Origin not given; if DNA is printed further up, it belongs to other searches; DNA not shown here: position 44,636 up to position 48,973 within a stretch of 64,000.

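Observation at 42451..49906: Tightly coupled three-gene operon: MTase-like protein, nuclease-helicase-MTase fusion, and an unknown four-TM protein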

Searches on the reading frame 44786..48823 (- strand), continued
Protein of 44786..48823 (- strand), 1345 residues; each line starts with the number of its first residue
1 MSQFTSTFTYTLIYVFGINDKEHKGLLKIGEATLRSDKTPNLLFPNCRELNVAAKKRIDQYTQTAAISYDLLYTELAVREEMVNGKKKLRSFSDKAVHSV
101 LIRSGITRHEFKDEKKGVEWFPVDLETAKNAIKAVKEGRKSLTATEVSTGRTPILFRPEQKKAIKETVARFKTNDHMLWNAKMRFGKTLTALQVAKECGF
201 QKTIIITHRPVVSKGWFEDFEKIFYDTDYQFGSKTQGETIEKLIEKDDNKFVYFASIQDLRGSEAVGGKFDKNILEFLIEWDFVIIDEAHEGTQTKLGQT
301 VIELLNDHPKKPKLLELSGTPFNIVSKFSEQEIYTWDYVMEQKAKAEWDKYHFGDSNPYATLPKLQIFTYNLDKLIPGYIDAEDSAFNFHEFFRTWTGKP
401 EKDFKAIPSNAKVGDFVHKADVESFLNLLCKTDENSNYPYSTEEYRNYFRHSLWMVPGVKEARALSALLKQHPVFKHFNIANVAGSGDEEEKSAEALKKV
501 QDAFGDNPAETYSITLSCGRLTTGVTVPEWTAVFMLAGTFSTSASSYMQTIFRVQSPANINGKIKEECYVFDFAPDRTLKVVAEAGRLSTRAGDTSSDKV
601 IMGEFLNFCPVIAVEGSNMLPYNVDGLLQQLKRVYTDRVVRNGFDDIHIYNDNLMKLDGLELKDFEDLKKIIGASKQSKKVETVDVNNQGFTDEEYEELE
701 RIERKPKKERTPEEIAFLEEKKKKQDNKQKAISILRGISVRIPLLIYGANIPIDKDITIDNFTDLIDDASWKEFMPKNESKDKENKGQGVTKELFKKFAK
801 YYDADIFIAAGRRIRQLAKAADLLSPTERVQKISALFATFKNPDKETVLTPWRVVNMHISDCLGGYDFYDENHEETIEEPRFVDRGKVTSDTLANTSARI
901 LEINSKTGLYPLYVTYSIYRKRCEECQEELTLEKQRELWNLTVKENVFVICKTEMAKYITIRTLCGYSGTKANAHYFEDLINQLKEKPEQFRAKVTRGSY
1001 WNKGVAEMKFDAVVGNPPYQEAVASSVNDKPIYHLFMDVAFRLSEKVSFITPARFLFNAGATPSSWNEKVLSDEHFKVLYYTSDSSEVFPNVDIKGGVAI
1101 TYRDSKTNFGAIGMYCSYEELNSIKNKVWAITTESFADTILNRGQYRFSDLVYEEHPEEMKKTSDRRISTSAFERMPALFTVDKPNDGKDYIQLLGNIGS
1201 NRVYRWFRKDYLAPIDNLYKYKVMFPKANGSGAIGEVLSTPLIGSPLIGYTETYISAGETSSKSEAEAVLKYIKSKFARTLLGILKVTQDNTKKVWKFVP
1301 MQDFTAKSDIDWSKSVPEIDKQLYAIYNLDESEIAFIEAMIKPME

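Call 20: find_related_loci(query=A1, collection=genome_contigs, flank=10000)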
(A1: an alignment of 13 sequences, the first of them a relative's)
Query A1 (1345 aa) in genome_contigs; peptide patterns used: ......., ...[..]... (x = any residue, [..] = any of these).
599 stretches matched a pattern (row limit reached: there are more); 569 encode a relative of the query (tblastn E <= 1e-3); the best 80 are kept; 80 distinct loci.
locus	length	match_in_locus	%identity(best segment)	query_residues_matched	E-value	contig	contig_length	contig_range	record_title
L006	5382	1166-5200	77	1-1345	0e+0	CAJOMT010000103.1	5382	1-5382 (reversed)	uncultured Clostridia bacterium isolate Reindeer_2_mag_74 genome assembly, contig: scaffold_24666, whole genome shotgun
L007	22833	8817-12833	66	2-1345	0e+0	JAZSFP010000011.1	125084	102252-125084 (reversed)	MAG: Pumilibacteraceae bacterium isolate T1900044581_TS20190047.MAGScoT_cleanbin_000016 SGB_569_k141_2106587, whole geno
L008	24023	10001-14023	61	1-1345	0e+0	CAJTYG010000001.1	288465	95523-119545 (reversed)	MAG TPA_asm: uncultured Christensenella sp. isolate MGBC124771 genome assembly, contig: MGBC124771.1, whole genome shotg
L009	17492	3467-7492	61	1-1345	0e+0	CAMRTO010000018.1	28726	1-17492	MAG TPA_asm: uncultured Clostridia bacterium isolate SRR13573577_bin.55_metawrap_v1.3_MAG genome assembly, contig: NODE.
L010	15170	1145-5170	60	1-1345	0e+0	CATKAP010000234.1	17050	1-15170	MAG: uncultured bacterium isolate iMGMC-748_1678881702 genome assembly, contig: MegahitA5_36716, whole genome shotgun se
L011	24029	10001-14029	60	4-1345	0e+0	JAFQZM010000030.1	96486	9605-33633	Bacterium isolate RGIG2292 Goat_Duodenum-5__c350570, whole genome shotgun sequence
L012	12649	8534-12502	58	3-1344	0e+0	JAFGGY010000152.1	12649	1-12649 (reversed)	MAG: Prolixibacteraceae bacterium isolate Zod_Metabat.1419 k87_10754844, whole genome shotgun sequence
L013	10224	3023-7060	58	1-1345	0e+0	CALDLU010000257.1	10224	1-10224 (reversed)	MAG TPA_asm: uncultured Clostridia bacterium isolate SRR1747028_bin.21_CONCOCT_v1.1_MAG genome assembly, contig: ERZ8082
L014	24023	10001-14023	58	4-1345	0e+0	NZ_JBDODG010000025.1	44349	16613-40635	MAG: Acetobacterium sp. isolate Z1 NODE_248_length_44349_cov_22.491872, whole genome shotgun sequence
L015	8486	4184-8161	57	1-1344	0e+0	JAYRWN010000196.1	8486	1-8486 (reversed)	MAG: Saprospiraceae bacterium isolate NJ_NJASGE3bin.7 k141_623292, whole genome shotgun sequence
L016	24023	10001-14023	57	2-1345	0e+0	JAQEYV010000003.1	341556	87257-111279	Clostridiaceae bacterium OF42-15pH9A OF42-15pH9A.Scaf3, whole genome shotgun sequence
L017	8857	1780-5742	58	3-1344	0e+0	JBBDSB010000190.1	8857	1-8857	MAG: Cyclobacteriaceae bacterium isolate LejiaC_41_44 Lejia_C_18115_length_8857_cov_26, whole genome shotgun sequence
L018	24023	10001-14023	57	1-1345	0e+0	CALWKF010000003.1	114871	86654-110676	MAG: uncultured Clostridia bacterium isolate BRZ_PQ__bin18 genome assembly, contig: BRZ_PQ__NODE_247_length_114871_cov_6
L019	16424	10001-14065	55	3-1344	0e+0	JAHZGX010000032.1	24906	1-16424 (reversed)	MAG: Prevotellaceae bacterium isolate HRGM_Genome_3177 HRGM_Genome_3177_32, whole genome shotgun sequence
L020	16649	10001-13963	57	3-1344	0e+0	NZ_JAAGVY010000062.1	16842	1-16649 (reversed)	Cryomorpha ignava strain QSSC 1-22 Cignava_QSSC1_22_contig062_length, whole genome shotgun sequence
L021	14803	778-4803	62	1-1345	0e+0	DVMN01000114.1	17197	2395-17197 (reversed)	MAG TPA_asm: Candidatus Limadaptatus stercorigallinarum isolate 1063 CHK57__C539900_L17197_ERR2241743, whole genome shot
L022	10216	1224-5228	68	1-1345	0e+0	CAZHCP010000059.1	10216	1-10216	MAG TPA_asm: uncultured Muribaculaceae bacterium isolate SRP225648_co1_643 genome assembly, contig: NODE_16934_length_10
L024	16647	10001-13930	56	3-1344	0e+0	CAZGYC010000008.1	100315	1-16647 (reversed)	MAG TPA_asm: uncultured Limnohabitans sp. isolate SRP344714_co2_237 genome assembly, contig: NODE_432_length_100315_cov_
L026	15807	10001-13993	56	3-1344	0e+0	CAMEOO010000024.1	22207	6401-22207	MAG: uncultured Bacillales bacterium isolate SRR11489748_bin.60_metaWRAP_v1.3_MAG genome assembly, contig: ERZ11466799.2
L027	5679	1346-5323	65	2-1345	0e+0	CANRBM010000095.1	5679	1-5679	MAG: uncultured Clostridia bacterium isolate Lapin-030__bin15 genome assembly, contig: Lapin-030__NODE_17521_length_5679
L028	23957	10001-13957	54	3-1344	0e+0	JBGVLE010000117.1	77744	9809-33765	MAG: Alloprevotella sp. isolate fecal_MAG_289 fecal_MAG_289_contig_0117, whole genome shotgun sequence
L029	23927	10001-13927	55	4-1344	0e+0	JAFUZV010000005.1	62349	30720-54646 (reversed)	MAG: Selenomonadaceae bacterium isolate RGIG4976 Roe_deer_Rumen-5__c11493, whole genome shotgun sequence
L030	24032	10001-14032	55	3-1345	0e+0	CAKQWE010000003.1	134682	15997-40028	MAG: uncultured Spirochaetales bacterium isolate REFINED_METABAT215_TOP10_CONTIGS_1500_ASSEMBLY_K77_MERGED__Hadza_MoBio_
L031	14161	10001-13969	56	3-1344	0e+0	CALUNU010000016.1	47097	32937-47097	MAG: uncultured Alloprevotella sp. isolate BRZ_LB__bin49 genome assembly, contig: BRZ_LB__NODE_745_length_47097_cov_34.4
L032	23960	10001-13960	55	3-1344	0e+0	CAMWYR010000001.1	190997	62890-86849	MAG TPA_asm: uncultured Muribaculaceae bacterium isolate SRR14411243_bin.7_metawrap_v1.3_MAG genome assembly, contig: NO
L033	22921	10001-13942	55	3-1344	0e+0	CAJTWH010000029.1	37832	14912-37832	MAG TPA_asm: uncultured Muribaculaceae bacterium isolate MGBC114452 genome assembly, contig: MGBC114452.29, whole genome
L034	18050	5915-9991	54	1-1345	0e+0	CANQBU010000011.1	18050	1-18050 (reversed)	MAG: uncultured Clostridia bacterium isolate Lapin-002__bin27 genome assembly, contig: Lapin-002__NODE_4022_length_18050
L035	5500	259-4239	54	4-1344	0e+0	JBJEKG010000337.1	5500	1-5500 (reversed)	MAG: Muribaculaceae bacterium isolate PUUB56_bin.015 NODE_9218_length_5500_cov_4.922681, whole genome shotgun sequence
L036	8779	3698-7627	54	1-1345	0e+0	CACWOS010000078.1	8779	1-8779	MAG: uncultured Prevotellaceae bacterium isolate RUG10775 genome assembly, contig: RUG10775_asm_78, whole genome shotgun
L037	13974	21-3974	54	3-1345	0e+0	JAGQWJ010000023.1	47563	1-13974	MAG: Ignavibacteriae bacterium isolate HKST-UBA125 NODE_23_length_47563_cov_7.372552, whole genome shotgun sequence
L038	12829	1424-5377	55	3-1344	0e+0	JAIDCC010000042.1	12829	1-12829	MAG: Duncaniella sp. isolate SC0308_comb_2 SC0308_comb_2_contig_42, whole genome shotgun sequence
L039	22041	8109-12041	56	12-1344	0e+0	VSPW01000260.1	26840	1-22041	MAG: Muribaculaceae bacterium isolate SC1186_S39_bin.12 SC1186_S39_bin.12_contig_260, whole genome shotgun sequence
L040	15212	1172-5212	54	3-1344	0e+0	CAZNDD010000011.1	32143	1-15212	MAG TPA_asm: uncultured Muribaculaceae bacterium isolate SRP350583_co2_553 genome assembly, contig: NODE_1802_length_321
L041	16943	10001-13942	56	3-1344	0e+0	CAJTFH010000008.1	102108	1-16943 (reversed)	Bacteroidales bacterium isolate C36_59_MI_BP genome assembly, contig: MGBC000160.8, whole genome shotgun sequence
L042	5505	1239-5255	54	3-1345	0e+0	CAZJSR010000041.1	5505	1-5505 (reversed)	MAG TPA_asm: uncultured Anaeroplasmataceae bacterium isolate SRP313737_co1_41 genome assembly, contig: NODE_20409_length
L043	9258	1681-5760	53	1-1345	0e+0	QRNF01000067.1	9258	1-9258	Ruminococcus sp. AF46-10NS AF46-10NS.Scaf67, whole genome shotgun sequence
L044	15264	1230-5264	54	3-1345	0e+0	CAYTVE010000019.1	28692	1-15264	MAG TPA_asm: uncultured Anaeroplasmataceae bacterium isolate SRP225648_co1_133 genome assembly, contig: NODE_3458_length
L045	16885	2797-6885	53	1-1345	0e+0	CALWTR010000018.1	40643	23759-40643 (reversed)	MAG: uncultured Clostridia bacterium isolate E07__bin182 genome assembly, contig: E07__k127_4025859, whole genome shotgu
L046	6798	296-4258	52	1-1345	0e+0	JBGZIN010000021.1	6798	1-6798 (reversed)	MAG: Porphyromonas sp. isolate D-86_MAG_10 D-86__40917, whole genome shotgun sequence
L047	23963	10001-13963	54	4-1345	0e+0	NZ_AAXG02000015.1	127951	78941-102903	Pseudoflavonifractor capillosus ATCC 29799 B_capillosus-2.0.1_Cont176, whole genome shotgun sequence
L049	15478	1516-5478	54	3-1344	0e+0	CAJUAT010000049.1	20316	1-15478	MAG TPA_asm: uncultured Muribaculaceae bacterium isolate MGBC127629 genome assembly, contig: MGBC127629.49, whole genome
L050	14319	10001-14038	54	4-1345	0e+0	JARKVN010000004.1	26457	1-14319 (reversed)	MAG: Cellulosilyticum sp. isolate MP_MU_3_bin.58 MP-MU-3_bin.58_k127_1810387, whole genome shotgun sequence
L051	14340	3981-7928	51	1-1345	0e+0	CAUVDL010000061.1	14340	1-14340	MAG TPA_asm: uncultured Prevotella sp. isolate SRR13061537_bin.17_MetaWRAP_v1.3_MAG genome assembly, contig: ERZ21659651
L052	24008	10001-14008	60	1-1345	0e+0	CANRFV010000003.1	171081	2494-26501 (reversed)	MAG: uncultured Clostridia bacterium isolate Lapin-023__bin100 genome assembly, contig: Lapin-023__NODE_60_length_171081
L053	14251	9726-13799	52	1-1345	0e+0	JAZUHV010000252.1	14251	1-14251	MAG: Butyrivibrio sp. isolate T1900045267_TH20190037.MAGScoT_cleanbin_000082 SGB_5888_k141_324364, whole genome shotgun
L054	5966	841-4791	53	3-1344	0e+0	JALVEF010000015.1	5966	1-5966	MAG: Saprospiraceae bacterium isolate 134-614_metabat2_scaf2bin.096 134-614_scaffold_10842_c1, whole genome shotgun sequ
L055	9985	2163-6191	53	4-1344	0e+0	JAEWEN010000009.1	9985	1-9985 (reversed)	MAG: Bacillota bacterium isolate OH_PBlB_144 k127_444100, whole genome shotgun sequence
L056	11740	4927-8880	52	3-1345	0e+0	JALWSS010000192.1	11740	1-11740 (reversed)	MAG: Saprospiraceae bacterium isolate M2_metabat2_scaf2bin.095 M2_NODE_7322_length_11740_cov_4.844054, whole genome shot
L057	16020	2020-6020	56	1-1344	0e+0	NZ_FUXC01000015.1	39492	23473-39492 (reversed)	Treponema berlinense strain ATCC BAA-909, whole genome shotgun sequence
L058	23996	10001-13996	53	2-1345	0e+0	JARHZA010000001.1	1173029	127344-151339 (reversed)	MAG: Eubacterium sp. isolate cluster1_bin.35 k127_837996, whole genome shotgun sequence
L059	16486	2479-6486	53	2-1342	0e+0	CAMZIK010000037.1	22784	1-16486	MAG TPA_asm: uncultured Clostridia bacterium isolate SRR10912540_bin.40_metaWRAP_v1.3_MAG genome assembly, contig: ERZ14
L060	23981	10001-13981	53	3-1345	0e+0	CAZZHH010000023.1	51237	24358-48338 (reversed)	MAG TPA_asm: uncultured Lentimicrobiaceae bacterium isolate SRP220891_co1_459 genome assembly, contig: NODE_1234_length_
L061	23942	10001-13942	55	3-1344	0e+0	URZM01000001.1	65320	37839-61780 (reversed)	uncultured Bacteroidales bacterium isolate UMGS1496 genome assembly, contig: NODE_592_length_65320_cov_3.205562, whole g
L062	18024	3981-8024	53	2-1345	0e+0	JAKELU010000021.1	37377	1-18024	Firmicutes bacterium FC7 FC7_Scaffold21, whole genome shotgun sequence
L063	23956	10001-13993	52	3-1345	0e+0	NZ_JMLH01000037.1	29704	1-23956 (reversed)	Thomasclavelia saccharogumia DSM 17460 BR82DRAFT_scaffold00036.36_C, whole genome shotgun sequence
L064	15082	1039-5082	52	1-1345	0e+0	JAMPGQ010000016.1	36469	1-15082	MAG: Anaeroplasma bactoclasticum isolate NALB_7863_1 Scaffold_#16__SCF_016___36469_bp, whole genome shotgun sequence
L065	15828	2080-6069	53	4-1345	0e+0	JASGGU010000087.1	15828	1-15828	MAG: Lachnospiraceae bacterium isolate 5H098 JMF-2111-06-0005.hyb.bin.98_86, whole genome shotgun sequence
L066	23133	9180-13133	52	1-1344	0e+0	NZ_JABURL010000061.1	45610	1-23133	MAG: Cyclobacterium sp. isolate Bin_11 NODE_254_length_45610_cov_12.6295, whole genome shotgun sequence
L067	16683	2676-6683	52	4-1344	0e+0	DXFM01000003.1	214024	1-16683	MAG TPA_asm: Candidatus Lachnoclostridium avicola isolate CHK190-19777 CHK190__C25619_L214024_SAMEA5754834, whole genome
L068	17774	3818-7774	53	1-1344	0e+0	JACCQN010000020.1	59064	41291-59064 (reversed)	MAG: Bacteroidales bacterium isolate MIC098Bin9 NODE_107_length_59064_cov_11.255351, whole genome shotgun sequence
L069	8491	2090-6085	52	4-1345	0e+0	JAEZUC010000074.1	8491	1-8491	MAG: Bacillota bacterium isolate OH_PDB_73 k127_183058, whole genome shotgun sequence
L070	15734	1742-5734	51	3-1344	0e+0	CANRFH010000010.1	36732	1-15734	MAG: uncultured Clostridia bacterium isolate Lapin-023__bin86 genome assembly, contig: Lapin-023__NODE_1567_length_36732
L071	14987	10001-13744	52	12-1344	0e+0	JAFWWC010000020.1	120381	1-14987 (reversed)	MAG: Selenomonadaceae bacterium isolate RGIG6124 Sheep_Omasum.Co__c791648, whole genome shotgun sequence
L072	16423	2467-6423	52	1-1345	0e+0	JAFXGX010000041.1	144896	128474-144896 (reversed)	MAG: Bacteroidaceae bacterium isolate RGIG6404 Sheep_Rectum-5__c175828, whole genome shotgun sequence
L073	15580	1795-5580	52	7-1345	0e+0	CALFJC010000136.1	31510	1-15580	MAG TPA_asm: uncultured Selenomonadales bacterium isolate ERR1278105_bin.146_CONCOCT_v1.1_MAG genome assembly, contig: E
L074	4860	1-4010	61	3-1345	0e+0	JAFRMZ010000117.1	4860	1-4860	MAG: Oscillospiraceae bacterium isolate RGIG2617 Goat_Omasum-1__c320123, whole genome shotgun sequence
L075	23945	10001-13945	52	3-1344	0e+0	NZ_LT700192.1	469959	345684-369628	Parabacteroides massiliensis strain SN4, whole genome shotgun sequence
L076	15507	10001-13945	53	3-1345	0e+0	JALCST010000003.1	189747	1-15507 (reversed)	MAG: Bacteroidales bacterium isolate UW_MP_BACTE6_1 Ga0455775_000016, whole genome shotgun sequence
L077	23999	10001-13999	54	4-1345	0e+0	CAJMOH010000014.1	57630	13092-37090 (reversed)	TPA_asm: uncultured bacterium isolate ERR1430498-bin.2 genome assembly, contig: NODE_525_length_57630_cov_12.292696, who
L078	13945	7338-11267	51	3-1344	0e+0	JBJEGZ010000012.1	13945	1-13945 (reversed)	MAG: Candidatus Limimorpha sp. isolate PUNG01_bin.028 NODE_1853_length_13945_cov_11.708063, whole genome shotgun sequenc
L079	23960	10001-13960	52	3-1345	0e+0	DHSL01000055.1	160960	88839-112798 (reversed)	MAG TPA_asm: Bacteroidales bacterium UBA5287 UBA5287_contig_1727, whole genome shotgun sequence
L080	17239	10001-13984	52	1-1344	0e+0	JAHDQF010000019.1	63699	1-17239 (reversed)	MAG: Proteiniphilum sp. isolate SM3-B12.2 k141_15004, whole genome shotgun sequence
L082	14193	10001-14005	52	2-1345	0e+0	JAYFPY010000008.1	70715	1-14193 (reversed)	MAG: Eubacteriaceae bacterium isolate CA_144 c_CA_000000048878, whole genome shotgun sequence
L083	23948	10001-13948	51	3-1344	0e+0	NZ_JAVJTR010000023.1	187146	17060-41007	MAG: Ekhidna sp. isolate B1-GNL1-04 k141_55650, whole genome shotgun sequence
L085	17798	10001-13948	52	3-1344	0e+0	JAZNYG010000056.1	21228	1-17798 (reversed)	MAG: Bacteroidaceae bacterium isolate T1900044777_TS20190243.MAGScoT_cleanbin_000022 SGB_2496_k141_608196, whole genome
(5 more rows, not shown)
